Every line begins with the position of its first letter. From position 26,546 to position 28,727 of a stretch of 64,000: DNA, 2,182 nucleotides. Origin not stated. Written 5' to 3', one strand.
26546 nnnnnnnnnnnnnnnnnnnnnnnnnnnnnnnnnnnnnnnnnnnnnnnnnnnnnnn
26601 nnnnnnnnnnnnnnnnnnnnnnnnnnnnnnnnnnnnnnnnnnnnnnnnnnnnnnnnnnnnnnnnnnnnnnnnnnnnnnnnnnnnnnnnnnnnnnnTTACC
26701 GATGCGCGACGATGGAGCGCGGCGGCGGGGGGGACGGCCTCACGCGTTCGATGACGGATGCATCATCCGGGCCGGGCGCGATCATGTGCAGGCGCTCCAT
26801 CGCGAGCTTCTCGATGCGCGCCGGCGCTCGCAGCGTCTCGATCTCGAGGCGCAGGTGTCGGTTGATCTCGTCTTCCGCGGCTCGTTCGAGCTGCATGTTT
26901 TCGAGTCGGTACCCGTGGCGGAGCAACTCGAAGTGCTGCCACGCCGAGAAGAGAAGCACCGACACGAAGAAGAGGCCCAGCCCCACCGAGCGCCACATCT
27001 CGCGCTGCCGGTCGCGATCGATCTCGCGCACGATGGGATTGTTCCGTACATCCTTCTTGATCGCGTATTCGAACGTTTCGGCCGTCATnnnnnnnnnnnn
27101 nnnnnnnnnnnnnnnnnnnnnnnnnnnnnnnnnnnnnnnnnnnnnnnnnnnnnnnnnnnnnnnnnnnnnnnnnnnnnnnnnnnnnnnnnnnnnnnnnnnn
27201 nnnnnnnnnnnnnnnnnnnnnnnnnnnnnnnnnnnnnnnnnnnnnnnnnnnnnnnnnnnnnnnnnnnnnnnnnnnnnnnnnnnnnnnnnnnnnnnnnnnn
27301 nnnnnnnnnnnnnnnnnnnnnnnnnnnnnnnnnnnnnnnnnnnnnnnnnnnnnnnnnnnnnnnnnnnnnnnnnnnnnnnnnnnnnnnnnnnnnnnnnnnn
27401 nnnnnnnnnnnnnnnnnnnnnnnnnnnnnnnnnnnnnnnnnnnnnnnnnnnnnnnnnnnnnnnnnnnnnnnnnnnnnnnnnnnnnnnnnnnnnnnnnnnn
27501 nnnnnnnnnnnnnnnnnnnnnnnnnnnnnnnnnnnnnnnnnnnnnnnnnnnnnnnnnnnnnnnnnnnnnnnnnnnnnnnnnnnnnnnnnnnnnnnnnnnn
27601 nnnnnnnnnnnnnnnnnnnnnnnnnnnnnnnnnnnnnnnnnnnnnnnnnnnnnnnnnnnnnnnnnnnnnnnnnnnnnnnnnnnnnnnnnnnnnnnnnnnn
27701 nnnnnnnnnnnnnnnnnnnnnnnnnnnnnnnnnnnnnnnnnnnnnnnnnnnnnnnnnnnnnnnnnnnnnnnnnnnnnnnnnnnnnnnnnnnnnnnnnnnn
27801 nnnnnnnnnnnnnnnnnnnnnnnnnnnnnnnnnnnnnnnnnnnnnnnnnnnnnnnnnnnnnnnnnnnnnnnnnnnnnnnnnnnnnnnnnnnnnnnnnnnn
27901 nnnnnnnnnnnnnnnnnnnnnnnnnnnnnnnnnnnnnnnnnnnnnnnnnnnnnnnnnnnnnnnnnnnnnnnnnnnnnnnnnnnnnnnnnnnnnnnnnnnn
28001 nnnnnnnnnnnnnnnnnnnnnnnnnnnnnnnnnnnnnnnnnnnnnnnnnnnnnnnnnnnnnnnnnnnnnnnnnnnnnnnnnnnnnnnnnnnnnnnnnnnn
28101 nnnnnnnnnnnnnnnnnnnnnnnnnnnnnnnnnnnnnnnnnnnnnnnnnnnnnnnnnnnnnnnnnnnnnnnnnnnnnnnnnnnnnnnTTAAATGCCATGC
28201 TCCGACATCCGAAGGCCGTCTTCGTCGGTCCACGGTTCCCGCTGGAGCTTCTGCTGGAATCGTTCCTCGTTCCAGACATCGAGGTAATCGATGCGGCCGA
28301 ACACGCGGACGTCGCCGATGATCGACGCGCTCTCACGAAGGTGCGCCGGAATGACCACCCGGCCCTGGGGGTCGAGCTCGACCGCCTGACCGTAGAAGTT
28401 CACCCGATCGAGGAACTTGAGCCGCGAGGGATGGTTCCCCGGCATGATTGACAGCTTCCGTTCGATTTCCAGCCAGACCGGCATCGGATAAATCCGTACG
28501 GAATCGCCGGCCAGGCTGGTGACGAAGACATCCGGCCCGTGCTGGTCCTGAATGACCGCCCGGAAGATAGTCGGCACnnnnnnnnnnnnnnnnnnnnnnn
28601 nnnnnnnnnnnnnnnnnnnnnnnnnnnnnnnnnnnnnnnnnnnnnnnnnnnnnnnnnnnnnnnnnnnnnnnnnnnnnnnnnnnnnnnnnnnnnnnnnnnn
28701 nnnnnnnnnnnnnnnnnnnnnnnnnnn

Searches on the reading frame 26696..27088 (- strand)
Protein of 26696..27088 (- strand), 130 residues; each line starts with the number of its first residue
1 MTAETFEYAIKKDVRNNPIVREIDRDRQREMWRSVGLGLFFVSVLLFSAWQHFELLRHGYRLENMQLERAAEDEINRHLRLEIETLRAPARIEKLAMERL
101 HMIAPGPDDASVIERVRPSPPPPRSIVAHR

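Call 76: search_protein_families(library=pfam, proteins=[window:26696-27088:-], max_evalue=0.01)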
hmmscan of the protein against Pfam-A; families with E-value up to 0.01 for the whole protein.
window:26696-27088:- (130 aa): 2 families
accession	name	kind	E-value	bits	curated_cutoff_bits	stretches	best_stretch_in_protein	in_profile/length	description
PF04999.18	FtsL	-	2e-05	25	22.9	1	62-114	44-96/97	Cell division protein FtsL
PF04977.20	DivIC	-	0.00054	20.2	28.9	1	40-106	4-71/80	Septum formation initiator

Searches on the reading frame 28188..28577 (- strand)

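Call 76: search_protein_families(library=pfam, proteins=[window:28188-28577:-], max_evalue=0.01)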
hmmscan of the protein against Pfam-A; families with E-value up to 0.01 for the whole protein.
window:28188-28577:- (129 aa): 1 family
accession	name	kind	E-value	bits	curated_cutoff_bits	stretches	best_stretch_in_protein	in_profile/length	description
PF02381.23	MraZ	-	9.7e-11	41.9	23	1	65-113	7-55/72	MraZ protein, putative antitoxin-like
